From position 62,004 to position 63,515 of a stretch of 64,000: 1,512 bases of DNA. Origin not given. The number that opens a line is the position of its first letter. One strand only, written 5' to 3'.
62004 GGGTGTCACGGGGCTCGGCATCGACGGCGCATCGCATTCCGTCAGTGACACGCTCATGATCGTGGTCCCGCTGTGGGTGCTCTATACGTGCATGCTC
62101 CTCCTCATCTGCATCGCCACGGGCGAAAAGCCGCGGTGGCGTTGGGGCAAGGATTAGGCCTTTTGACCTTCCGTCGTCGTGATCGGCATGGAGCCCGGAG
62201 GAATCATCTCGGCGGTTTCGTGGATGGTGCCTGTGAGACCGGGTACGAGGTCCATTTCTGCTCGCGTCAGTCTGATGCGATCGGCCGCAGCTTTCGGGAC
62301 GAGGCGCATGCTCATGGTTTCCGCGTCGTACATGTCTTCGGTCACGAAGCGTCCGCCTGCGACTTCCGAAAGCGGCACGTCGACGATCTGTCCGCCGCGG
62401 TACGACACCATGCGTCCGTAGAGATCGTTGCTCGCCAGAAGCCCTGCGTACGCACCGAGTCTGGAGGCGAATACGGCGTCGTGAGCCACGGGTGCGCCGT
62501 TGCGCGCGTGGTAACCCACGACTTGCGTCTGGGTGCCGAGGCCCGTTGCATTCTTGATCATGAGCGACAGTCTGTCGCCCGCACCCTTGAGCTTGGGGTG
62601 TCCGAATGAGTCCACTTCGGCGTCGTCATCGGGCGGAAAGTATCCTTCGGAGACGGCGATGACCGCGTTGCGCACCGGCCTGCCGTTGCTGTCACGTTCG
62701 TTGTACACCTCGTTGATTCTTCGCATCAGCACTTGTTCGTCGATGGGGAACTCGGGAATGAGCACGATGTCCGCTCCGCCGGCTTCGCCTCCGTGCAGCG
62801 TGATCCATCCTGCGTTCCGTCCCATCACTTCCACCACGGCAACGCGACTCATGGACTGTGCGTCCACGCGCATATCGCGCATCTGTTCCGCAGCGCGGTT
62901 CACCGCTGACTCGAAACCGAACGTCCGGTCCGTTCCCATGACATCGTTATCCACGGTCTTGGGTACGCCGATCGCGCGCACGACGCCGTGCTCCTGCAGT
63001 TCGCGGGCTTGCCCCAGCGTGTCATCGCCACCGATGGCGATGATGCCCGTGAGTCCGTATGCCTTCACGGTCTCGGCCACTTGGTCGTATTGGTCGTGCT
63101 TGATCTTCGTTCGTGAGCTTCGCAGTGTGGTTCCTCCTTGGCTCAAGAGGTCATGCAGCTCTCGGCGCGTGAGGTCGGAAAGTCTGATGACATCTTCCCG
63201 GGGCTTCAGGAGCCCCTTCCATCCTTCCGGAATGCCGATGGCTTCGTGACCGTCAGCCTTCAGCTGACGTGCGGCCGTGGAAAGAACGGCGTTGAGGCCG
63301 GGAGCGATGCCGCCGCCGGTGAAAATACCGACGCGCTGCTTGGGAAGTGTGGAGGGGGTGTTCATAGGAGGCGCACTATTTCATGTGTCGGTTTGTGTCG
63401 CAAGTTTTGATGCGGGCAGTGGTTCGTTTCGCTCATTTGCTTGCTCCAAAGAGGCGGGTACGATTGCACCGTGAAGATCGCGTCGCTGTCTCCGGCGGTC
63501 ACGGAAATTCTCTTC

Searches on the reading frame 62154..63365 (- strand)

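Call 32: search_protein_families(library=pfam, proteins=[window:62154-63365:-], max_evalue=0.001)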
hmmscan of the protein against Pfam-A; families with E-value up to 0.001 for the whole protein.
window:62154-63365:- (403 aa): 1 family
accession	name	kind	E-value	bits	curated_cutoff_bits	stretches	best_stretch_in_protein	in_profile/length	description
PF00365.25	PFK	-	6.7e-77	259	30.9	1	11-307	1-273/277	Phosphofructokinase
